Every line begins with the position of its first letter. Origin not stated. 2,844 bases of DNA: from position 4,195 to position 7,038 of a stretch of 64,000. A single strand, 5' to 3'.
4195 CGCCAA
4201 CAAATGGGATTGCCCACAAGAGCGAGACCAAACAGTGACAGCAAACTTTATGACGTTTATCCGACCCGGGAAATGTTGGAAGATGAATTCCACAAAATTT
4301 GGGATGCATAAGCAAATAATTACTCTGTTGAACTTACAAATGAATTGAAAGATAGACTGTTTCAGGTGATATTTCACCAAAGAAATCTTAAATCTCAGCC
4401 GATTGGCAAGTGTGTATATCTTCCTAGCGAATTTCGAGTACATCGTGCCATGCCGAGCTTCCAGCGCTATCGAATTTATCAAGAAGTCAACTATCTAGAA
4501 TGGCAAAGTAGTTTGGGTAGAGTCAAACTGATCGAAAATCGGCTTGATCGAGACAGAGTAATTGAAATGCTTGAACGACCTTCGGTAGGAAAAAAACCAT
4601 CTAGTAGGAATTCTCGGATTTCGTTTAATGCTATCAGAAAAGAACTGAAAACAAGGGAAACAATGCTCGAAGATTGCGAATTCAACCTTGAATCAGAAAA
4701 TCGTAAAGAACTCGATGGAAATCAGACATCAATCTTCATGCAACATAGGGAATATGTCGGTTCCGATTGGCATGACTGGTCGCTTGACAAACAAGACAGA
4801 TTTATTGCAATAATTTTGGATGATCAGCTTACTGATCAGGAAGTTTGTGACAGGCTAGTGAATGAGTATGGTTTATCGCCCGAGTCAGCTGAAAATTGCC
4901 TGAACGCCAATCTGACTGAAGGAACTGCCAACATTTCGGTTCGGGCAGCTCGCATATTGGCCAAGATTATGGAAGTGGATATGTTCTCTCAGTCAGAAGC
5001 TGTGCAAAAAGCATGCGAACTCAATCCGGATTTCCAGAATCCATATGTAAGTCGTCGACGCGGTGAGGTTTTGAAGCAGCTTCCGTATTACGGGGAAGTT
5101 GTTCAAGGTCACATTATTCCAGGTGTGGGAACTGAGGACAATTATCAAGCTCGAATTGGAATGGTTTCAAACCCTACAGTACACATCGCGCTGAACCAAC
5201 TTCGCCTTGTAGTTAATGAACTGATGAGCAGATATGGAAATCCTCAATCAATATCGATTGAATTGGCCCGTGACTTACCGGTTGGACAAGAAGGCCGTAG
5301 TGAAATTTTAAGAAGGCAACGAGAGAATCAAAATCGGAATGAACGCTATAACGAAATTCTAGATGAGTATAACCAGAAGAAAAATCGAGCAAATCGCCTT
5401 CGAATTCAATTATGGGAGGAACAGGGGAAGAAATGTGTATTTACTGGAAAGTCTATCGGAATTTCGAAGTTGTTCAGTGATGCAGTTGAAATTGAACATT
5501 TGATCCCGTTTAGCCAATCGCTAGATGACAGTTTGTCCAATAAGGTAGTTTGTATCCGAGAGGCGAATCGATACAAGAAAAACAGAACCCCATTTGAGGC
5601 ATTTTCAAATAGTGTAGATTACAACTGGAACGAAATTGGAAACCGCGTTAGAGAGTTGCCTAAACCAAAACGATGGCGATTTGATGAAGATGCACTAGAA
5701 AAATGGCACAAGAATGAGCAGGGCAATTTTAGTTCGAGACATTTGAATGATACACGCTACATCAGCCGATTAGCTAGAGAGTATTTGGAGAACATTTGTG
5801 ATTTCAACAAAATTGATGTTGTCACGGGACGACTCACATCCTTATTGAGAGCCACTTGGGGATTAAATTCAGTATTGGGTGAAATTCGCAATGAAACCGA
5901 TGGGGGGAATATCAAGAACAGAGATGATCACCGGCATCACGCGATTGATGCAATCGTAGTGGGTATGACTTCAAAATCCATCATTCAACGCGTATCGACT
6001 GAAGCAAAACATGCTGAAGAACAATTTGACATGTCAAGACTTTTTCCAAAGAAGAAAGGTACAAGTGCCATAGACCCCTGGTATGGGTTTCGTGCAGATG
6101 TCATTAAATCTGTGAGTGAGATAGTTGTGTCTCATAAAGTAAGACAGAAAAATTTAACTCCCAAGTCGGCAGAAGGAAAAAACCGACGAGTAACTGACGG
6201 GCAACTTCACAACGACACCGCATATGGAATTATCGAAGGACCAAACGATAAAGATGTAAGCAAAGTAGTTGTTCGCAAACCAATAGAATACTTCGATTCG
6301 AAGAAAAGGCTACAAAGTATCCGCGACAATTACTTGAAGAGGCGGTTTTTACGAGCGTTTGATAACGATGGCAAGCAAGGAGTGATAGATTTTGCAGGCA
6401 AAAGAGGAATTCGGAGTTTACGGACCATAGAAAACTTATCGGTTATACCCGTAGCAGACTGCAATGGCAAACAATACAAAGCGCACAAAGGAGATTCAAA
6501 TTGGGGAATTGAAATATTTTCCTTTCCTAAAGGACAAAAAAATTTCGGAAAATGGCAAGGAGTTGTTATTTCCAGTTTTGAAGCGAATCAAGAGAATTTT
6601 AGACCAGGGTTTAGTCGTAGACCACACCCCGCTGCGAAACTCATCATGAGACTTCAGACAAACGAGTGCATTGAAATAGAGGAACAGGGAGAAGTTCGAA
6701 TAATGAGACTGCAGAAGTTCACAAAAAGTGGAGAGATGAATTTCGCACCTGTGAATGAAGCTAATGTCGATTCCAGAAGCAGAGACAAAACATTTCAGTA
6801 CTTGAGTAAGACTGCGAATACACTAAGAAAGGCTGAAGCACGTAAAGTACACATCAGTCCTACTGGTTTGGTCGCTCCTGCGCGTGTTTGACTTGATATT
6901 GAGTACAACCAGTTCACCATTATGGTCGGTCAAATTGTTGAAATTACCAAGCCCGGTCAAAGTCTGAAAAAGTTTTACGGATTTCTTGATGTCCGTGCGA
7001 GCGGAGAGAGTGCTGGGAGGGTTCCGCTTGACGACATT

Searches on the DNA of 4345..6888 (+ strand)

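Call 30: build_rna_model(alignment_id=A3, structure=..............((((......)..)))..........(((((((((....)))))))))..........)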
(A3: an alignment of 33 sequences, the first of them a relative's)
Model R1 built from alignment A3 (33 sequences, 72 columns); structure: as given.
model positions 60; base pairs 13; branch points 1; effective number of sequences 3; information 0.93 bits per position. Calibrated on 0.2 Mb of random sequence (short: E-values are rough).
structure used (alignment columns):
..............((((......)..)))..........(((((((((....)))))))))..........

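Call 31: search_with_rna_model(model_id=R1, source=window, max_evalue=10, show_alignments=2)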
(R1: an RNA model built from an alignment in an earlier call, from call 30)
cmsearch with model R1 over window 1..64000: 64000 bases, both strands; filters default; matches with E-value up to 10: 3.
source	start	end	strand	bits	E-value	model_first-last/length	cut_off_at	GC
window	1893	1952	-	80.7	4.7e-14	1-60/60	no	0.45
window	1866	1920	+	21.7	0.025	1-60/60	no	0.58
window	48718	48735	+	13.7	0.97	1-60/60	no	0.28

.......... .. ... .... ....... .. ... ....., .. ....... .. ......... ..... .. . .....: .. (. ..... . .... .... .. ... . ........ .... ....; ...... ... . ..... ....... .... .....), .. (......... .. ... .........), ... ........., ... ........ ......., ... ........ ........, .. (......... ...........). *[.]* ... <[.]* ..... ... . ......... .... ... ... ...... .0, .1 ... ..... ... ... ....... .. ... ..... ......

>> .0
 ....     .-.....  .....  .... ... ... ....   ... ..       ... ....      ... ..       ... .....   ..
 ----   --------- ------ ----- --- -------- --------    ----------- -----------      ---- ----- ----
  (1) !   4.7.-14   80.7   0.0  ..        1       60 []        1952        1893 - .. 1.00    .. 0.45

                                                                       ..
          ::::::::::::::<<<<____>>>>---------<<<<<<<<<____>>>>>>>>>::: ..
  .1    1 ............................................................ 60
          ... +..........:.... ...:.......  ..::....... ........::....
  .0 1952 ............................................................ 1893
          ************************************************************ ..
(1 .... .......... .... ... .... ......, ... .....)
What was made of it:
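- On tracrRNA family of this Cas9 clade (model R1 built here): 80.7 bits, E = 4.7e-14, model positions 1-60 of 60 (call 31).
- Checked: The covariance-model hit settles it (call 31).
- Every RNA module is intact and scores as high as in the relatives (80.7 bits; call 31). It is followed by a nexus and a terminator that match a family model at E = 5e-14 (call 31). It has no nexus or terminator and gives no CM hit (call 31).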

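Call 39: search_with_rna_model(model_id=R1, sources=[L080, L081, L082, L083, L084, L085, L086, L008, L019, L020, L031, L033, L034, L036, L042, L044, L046, L050, L052, L054, L056, L058], max_evalue=0.01)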
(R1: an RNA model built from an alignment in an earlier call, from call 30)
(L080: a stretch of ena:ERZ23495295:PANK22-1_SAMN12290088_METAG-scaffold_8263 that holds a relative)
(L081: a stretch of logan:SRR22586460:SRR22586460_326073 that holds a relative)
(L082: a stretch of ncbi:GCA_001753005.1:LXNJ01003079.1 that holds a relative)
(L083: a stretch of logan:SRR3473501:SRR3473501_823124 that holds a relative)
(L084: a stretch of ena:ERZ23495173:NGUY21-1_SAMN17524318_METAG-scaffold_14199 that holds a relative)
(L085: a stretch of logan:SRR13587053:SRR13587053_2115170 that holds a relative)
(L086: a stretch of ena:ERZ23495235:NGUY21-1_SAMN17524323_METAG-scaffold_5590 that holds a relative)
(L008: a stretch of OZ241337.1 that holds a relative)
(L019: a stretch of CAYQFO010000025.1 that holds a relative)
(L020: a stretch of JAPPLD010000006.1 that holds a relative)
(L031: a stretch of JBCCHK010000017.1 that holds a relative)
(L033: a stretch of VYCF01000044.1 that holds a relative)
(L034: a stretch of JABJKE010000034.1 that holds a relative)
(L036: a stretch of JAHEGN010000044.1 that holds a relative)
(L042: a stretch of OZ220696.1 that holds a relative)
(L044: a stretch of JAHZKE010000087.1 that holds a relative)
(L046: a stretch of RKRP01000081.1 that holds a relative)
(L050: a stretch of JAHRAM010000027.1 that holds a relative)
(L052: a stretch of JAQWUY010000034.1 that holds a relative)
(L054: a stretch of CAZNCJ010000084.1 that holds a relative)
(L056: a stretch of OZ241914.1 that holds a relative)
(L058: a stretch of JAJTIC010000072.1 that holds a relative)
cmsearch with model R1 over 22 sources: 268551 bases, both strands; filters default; matches with E-value up to 0.01: 15.
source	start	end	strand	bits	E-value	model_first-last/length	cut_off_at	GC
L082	1632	1691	-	86.3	1.5e-14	1-60/60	no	0.45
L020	9062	9121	-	85.4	2.3e-14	1-60/60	no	0.43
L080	349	408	-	84.1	4.1e-14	1-60/60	no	0.47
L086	2564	2623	-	84.1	4.2e-14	1-60/60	no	0.45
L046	7564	7623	+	84.1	4.2e-14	1-60/60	no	0.57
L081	1534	1593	-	80.1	2.6e-13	1-60/60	no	0.47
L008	9119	9178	-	76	1.7e-12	1-60/60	no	0.55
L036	344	403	-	74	4.2e-12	1-60/60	no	0.47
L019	9089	9146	-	68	6.6e-11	1-60/60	no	0.52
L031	9021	9079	-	58.5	5.1e-09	1-60/60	no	0.42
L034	9084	9143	-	57.9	6.9e-09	1-60/60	no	0.47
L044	9126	9196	-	50.1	2.4e-07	1-60/60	no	0.41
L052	9014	9088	-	34.6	0.00029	1-60/60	no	0.27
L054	3930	4001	-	29.5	0.003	11-60/60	no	0.46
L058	3005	3082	-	27.4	0.0079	1-60/60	no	0.49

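Call 50: search_with_rna_model(model_id=R1, sources=[L087, L088, L089, L090, L091, L092, L093, L094, L095, L096, L097, L098, L099, L100, L101, L102, L103, L104, L105, L106, L107, L108, L109, L110, L111, L112, L113, L114, L115, L116, L117, L118, L119, L120, L121, L122, L123, L124, L125, L126, L127, L128, L129, L130, L131, L132, L133, L134, L135, L136, L137, L138, L139, L140, L141, L142, L143, L144, L145, L146, L147, L148, L149, L150, L151, L152, L153, L154, L155, L156, L157, L158, L159, L160, L161, L162, L163, L164, L165, L166], max_evalue=0.01)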
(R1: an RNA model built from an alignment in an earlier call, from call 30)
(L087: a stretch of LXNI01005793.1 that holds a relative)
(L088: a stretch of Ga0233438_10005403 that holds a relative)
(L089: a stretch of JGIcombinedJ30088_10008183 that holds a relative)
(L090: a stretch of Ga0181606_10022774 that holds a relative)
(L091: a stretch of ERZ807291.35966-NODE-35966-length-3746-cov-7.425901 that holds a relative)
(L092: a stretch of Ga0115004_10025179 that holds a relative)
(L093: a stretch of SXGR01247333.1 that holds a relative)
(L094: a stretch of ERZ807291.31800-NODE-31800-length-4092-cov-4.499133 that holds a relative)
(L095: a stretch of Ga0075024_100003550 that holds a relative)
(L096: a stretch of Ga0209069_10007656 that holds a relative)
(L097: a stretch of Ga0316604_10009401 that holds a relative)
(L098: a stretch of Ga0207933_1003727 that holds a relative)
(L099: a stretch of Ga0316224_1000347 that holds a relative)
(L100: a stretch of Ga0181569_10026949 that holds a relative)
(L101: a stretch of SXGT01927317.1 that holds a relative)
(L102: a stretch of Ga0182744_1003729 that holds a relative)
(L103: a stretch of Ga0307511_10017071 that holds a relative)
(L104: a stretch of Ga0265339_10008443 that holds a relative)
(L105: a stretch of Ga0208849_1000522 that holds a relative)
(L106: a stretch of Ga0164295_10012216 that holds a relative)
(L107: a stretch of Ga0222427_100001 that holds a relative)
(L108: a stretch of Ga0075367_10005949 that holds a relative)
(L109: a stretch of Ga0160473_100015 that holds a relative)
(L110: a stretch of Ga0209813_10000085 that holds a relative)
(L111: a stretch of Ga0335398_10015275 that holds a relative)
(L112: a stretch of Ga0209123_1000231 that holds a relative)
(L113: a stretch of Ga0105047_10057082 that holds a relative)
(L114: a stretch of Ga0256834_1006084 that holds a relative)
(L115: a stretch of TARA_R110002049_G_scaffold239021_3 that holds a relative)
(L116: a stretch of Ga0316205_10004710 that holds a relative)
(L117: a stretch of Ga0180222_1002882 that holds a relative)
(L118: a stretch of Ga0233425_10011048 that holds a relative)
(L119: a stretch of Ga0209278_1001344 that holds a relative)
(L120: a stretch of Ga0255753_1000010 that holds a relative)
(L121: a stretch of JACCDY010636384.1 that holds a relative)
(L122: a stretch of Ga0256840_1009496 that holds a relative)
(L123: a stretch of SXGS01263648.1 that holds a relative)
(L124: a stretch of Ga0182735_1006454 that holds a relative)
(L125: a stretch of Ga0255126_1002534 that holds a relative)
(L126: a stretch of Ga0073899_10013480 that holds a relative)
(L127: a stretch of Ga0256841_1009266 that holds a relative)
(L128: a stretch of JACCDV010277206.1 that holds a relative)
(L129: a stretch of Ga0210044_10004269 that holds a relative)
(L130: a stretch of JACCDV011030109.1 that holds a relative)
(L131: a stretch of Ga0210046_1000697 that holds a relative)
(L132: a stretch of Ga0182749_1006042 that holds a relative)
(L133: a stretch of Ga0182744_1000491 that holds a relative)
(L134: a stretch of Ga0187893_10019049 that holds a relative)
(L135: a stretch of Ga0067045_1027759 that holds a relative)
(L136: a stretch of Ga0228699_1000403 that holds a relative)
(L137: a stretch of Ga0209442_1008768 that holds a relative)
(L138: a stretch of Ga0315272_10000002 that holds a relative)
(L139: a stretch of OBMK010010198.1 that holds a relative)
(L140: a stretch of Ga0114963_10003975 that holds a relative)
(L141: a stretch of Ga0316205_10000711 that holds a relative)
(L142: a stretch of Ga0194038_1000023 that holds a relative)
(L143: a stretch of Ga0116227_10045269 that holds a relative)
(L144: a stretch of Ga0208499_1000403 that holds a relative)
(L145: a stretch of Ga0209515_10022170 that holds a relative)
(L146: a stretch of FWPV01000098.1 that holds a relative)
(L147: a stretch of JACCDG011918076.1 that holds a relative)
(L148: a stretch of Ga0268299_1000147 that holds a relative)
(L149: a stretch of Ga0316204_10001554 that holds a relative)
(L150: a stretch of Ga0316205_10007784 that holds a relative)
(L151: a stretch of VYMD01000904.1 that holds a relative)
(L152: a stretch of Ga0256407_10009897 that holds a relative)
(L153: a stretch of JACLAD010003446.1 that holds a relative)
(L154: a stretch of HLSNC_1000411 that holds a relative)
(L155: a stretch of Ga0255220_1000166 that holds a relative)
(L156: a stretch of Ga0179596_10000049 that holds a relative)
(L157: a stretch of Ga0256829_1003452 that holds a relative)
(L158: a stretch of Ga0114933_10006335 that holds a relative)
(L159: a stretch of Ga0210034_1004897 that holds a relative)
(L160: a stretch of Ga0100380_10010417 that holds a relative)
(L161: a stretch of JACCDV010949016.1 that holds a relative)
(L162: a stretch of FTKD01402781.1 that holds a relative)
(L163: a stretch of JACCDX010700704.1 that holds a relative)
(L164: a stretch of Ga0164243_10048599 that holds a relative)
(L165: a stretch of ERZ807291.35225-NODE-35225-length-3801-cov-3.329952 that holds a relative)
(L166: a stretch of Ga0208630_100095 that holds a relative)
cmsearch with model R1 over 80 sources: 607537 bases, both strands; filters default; matches with E-value up to 0.01: 26.
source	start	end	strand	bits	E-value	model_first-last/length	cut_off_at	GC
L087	501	560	+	82.8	1.7e-13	1-60/60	no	0.52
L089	2934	2992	-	81.6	3e-13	1-60/60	no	0.53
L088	3084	3143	-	57.9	1.6e-08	1-60/60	no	0.47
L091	205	265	-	57.1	2.2e-08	1-60/60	no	0.57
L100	1390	1450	-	50.7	4.2e-07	1-60/60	no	0.52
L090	25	85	-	50.2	5.1e-07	1-60/60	no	0.51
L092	993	1048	-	39.9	5.9e-05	1-60/60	no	0.41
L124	212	268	-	37.1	0.00021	1-60/60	no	0.54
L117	2380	2436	-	35.5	0.00043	1-60/60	no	0.56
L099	3185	3237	-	34.6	0.00065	9-60/60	no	0.49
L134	381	435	-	34.6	0.00067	1-60/60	no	0.47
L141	3186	3245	-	34.2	0.00079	1-60/60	no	0.55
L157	3117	3174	-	34.1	0.00082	1-60/60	no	0.5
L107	3041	3097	-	33.9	0.00092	1-60/60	no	0.56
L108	455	511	-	33.9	0.00092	1-60/60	no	0.56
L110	3065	3121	-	33.9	0.00092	1-60/60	no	0.56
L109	3064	3120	-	33.9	0.00092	1-60/60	no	0.56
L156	3076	3134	-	33.6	0.001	1-60/60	no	0.51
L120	3038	3112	-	33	0.0013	1-60/60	no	0.28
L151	1987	2044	-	32.9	0.0014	1-60/60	no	0.53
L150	410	467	-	32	0.0022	1-60/60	no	0.52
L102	3005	3059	-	31.4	0.0028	1-60/60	no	0.53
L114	1532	1591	-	30.2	0.005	1-60/60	no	0.52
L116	2888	2945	-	29.7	0.0062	1-60/60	no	0.53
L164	68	112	-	29.3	0.0075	15-60/60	no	0.56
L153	3212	3269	-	29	0.0087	1-60/60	no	0.55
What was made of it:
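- It hits relatives at 27-86 bits (calls 30, 31, 39, 50).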
